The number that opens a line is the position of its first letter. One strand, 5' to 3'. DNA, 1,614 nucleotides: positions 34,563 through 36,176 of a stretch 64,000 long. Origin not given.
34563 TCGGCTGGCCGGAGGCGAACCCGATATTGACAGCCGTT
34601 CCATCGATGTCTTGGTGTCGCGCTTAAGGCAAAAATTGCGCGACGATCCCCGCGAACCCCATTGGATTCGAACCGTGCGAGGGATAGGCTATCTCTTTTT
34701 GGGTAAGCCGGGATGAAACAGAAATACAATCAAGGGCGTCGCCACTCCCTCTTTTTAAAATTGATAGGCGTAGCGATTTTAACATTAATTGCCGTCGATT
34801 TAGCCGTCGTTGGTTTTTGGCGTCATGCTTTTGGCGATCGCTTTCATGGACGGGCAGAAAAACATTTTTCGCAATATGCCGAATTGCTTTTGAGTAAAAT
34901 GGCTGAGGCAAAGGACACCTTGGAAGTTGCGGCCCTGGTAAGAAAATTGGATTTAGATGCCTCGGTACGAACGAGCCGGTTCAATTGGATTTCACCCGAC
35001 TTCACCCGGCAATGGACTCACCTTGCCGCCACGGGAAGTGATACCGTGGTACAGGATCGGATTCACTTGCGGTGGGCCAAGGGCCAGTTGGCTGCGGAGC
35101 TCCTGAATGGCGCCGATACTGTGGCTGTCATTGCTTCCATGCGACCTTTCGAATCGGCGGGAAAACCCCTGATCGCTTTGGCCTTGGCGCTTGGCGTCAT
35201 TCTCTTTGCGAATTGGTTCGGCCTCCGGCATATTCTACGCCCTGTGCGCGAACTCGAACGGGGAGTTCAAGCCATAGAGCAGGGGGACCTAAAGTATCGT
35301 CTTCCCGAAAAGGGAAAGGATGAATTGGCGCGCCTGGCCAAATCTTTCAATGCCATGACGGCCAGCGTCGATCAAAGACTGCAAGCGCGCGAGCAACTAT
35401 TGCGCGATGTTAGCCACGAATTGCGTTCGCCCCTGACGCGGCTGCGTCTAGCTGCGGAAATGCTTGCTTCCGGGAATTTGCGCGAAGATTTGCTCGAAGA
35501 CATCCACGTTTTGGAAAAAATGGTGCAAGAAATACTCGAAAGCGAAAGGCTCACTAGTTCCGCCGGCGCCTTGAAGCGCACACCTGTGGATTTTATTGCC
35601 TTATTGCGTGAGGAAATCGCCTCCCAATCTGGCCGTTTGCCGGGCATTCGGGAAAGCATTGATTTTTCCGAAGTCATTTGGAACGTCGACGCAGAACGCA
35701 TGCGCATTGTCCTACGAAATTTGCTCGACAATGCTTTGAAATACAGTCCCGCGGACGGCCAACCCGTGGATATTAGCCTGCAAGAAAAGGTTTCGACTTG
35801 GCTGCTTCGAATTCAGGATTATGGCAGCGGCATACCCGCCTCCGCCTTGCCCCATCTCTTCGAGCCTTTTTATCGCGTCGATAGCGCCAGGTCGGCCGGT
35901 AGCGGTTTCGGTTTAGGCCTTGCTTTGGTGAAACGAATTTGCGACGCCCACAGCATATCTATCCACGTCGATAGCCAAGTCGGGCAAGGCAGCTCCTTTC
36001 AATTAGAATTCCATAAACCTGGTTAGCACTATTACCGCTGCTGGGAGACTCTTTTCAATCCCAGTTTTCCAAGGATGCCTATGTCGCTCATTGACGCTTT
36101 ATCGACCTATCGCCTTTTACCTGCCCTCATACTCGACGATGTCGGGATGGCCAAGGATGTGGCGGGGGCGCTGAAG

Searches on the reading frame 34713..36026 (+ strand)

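Call 34: search_protein_families(library=ncbifam, proteins=[window:34713-36026:+], max_evalue=0.001)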
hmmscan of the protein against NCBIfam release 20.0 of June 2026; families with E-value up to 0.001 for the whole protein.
window:34713-36026:+ (437 aa): 87 families (the best 25 are shown)
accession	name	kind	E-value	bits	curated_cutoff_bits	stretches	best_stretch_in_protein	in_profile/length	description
NF007004.0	PRK09467.1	equivalog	3.2e-50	171.3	415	1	152-432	157-433/440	two-component system sensor histidine kinase EnvZ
NF040691.1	MtrAB_MtrB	equivalog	6.7e-46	157.3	450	1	156-432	193-489/507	MtrAB system histidine kinase MtrB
NF033092.0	HK_WalK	equivalog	1.3e-45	156.1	725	2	224-431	370-590/594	cell wall metabolism sensor histidine kinase WalK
NF007898.0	PRK10604.1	equivalog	2e-43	149.2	478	1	149-433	140-421/433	two-component system sensor histidine kinase RstB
TIGR01386.1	cztS_silS_copS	subfamily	6.2e-42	144.1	292.55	1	127-433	143-456/457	heavy metal sensor histidine kinase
NF038389.1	ArsS_fam_HK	equivalog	6.6e-42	144.4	250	1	11-417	1-389/403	ArsS family sensor histidine kinase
NF046044.1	PnpS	equivalog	1.7e-41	142.5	400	1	225-433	169-389/390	two-component system histidine kinase PnpS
NF012163.2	BaeS_SmeS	equivalog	5e-41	141.1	500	1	154-423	168-446/457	sensor histidine kinase efflux regulator BaeS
NF007837.0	PRK10549.1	equivalog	3.6e-40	138.1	603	1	156-429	170-452/466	envelope stress sensor histidine kinase BaeS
NF045900.1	HisKinCpxALeg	equivalog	8.4e-40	136.8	800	1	172-426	174-442/451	two-component system sensor histidine kinase CpxA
TIGR02966.1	phoR_proteo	equivalog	1e-38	133.2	334.2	1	220-433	108-333/333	phosphate regulon sensor histidine kinase PhoR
NF007007.0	PRK09470.1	equivalog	5.6e-38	131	486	1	171-419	189-443/463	envelope stress sensor histidine kinase CpxA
NF008312.0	PRK11100.1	equivalog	4.5e-37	128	356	1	153-434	185-473/477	two-component system sensor histidine kinase CreC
NF006800.0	PRK09303.1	equivalog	2.8e-34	118.7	342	1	216-431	141-373/383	histidine kinase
NF058527.1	HistKinChvGCaul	equivalog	6e-32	111.1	740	1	110-425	192-518/535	two-component sensor histidine kinase ChvG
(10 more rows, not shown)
